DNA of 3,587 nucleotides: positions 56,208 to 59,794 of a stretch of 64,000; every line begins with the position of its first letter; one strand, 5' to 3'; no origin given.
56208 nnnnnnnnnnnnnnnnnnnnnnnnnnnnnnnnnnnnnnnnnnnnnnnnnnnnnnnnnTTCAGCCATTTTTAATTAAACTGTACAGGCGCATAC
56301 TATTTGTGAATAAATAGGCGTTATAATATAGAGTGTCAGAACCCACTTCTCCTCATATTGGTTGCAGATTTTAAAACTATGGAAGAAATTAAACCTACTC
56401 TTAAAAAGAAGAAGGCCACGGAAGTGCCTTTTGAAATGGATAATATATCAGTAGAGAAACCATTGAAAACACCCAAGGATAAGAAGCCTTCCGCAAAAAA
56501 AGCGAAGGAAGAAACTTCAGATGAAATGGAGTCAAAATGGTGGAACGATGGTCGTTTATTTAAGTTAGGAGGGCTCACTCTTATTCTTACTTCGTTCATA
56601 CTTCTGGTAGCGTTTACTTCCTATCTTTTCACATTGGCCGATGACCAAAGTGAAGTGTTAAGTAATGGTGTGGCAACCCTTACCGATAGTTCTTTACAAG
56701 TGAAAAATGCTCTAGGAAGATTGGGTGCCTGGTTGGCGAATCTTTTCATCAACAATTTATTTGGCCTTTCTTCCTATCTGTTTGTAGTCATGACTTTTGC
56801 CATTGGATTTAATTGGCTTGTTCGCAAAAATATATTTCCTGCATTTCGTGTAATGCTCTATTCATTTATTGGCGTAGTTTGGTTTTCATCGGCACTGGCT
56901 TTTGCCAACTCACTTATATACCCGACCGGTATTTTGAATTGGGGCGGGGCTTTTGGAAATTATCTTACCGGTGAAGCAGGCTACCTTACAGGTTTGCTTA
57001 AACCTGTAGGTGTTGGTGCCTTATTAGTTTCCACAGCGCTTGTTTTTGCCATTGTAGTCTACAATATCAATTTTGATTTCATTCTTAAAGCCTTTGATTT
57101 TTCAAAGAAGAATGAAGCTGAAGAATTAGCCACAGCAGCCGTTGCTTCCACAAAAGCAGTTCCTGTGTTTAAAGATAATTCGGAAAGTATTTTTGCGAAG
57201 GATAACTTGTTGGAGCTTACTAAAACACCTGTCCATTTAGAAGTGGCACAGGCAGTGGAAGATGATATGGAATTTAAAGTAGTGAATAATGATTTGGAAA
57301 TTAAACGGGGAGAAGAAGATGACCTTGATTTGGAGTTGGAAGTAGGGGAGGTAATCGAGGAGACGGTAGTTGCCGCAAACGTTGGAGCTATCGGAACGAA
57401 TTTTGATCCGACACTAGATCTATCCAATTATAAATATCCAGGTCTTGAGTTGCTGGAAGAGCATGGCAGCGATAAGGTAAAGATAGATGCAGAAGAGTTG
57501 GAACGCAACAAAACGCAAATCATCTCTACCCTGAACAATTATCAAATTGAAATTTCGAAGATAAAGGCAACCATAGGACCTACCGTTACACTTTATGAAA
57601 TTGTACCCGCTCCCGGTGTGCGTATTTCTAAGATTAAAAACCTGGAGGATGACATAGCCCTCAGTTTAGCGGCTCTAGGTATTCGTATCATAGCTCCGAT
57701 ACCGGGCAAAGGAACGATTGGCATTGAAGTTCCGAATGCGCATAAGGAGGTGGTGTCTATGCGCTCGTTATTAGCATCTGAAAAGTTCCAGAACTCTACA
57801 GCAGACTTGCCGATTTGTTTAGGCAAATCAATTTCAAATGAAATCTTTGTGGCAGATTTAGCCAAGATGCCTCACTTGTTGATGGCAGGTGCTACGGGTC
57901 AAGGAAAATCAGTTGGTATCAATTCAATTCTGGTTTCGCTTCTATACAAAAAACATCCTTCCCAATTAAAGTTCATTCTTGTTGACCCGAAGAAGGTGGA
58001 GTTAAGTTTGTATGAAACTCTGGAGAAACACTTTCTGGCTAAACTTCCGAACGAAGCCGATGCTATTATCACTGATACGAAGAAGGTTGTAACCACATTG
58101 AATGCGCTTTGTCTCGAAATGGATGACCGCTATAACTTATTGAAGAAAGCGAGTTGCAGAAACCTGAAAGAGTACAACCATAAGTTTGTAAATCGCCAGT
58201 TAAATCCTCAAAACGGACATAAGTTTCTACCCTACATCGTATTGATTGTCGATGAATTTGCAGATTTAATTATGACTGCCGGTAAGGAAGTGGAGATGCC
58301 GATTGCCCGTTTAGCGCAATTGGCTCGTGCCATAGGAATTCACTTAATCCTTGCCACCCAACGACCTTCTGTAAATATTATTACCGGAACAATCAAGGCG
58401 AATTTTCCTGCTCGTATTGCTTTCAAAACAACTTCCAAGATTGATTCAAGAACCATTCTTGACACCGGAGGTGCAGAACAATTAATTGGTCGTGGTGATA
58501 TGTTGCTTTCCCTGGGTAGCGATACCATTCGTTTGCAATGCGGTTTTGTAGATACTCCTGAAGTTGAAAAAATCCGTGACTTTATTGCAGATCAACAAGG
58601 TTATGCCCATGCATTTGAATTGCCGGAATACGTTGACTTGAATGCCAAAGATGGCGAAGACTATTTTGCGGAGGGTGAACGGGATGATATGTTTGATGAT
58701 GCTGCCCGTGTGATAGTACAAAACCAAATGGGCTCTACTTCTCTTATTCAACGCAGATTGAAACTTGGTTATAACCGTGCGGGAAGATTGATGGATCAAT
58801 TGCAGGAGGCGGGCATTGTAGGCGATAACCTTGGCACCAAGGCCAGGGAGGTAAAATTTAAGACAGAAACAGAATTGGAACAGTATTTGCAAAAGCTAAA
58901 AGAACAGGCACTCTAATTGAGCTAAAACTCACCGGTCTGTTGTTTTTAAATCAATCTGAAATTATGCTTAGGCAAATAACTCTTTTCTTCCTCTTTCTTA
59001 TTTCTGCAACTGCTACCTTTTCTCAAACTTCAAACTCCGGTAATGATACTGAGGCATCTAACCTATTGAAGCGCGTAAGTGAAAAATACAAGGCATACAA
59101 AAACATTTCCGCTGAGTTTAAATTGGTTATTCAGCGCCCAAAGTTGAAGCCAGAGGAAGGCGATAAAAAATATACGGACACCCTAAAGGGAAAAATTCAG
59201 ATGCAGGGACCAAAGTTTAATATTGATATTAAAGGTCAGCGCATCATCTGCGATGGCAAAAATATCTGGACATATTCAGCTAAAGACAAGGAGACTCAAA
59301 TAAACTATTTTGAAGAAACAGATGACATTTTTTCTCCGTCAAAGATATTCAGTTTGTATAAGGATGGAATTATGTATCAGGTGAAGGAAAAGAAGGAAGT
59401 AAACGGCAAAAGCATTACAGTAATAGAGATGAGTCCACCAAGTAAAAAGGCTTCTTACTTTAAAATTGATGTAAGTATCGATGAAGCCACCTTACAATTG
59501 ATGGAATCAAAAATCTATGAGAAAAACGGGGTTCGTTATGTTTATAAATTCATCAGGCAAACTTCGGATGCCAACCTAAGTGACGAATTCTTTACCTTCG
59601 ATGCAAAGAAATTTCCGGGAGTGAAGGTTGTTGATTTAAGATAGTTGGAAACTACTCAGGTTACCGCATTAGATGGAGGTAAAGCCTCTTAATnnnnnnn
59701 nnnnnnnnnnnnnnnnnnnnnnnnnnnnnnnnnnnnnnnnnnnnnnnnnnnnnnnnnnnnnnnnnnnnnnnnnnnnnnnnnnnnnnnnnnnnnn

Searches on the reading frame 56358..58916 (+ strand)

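Call 79: search_protein_families(library=pfam, proteins=[window:56358-58916:+], max_evalue=0.01)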
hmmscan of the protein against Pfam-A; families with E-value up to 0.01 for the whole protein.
window:56358-58916:+ (852 aa): 5 families
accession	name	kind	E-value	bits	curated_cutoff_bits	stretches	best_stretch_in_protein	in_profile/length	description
PF01580.24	FtsK_SpoIIIE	-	2e-55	188.1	24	1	469-672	3-221/221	FtsK/SpoIIIE family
PF17854.6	FtsK_alpha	-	3.1e-31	108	22.9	1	361-460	2-101/101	FtsK alpha domain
PF09397.16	FtsK_gamma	-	2.6e-24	85.2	30.6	1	774-832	2-60/63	Ftsk gamma domain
PF13491.11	FtsK_4TM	-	1.9e-14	54.1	23.1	1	70-238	7-162/171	4TM region of DNA translocase FtsK/SpoIIIE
PF12846.13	AAA_10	-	0.00066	19.2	27.5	1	504-556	21-69/362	AAA-like domain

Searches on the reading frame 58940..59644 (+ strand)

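Call 36: search_protein_families(library=pfam, proteins=[window:58940-59644:+], max_evalue=0.01)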
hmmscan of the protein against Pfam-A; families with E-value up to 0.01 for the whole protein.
window:58940-59644:+ (234 aa): 4 families
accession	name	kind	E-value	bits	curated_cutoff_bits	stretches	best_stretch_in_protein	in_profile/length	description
PF03548.22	LolA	-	2.4e-10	40.8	23.6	1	74-221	17-165/165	Outer membrane lipoprotein carrier protein LolA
PF17131.11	LolA_like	-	7.3e-05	22.9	30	1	142-198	69-126/184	Outer membrane lipoprotein-sorting protein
PF09865.15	DUF2092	-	0.00033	20.6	21.2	0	39-117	1-80/212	Predicted periplasmic protein (DUF2092)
PF16584.11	LolA_2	-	0.00083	19.7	26.8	1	83-181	43-137/152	Outer membrane lipoprotein carrier protein LolA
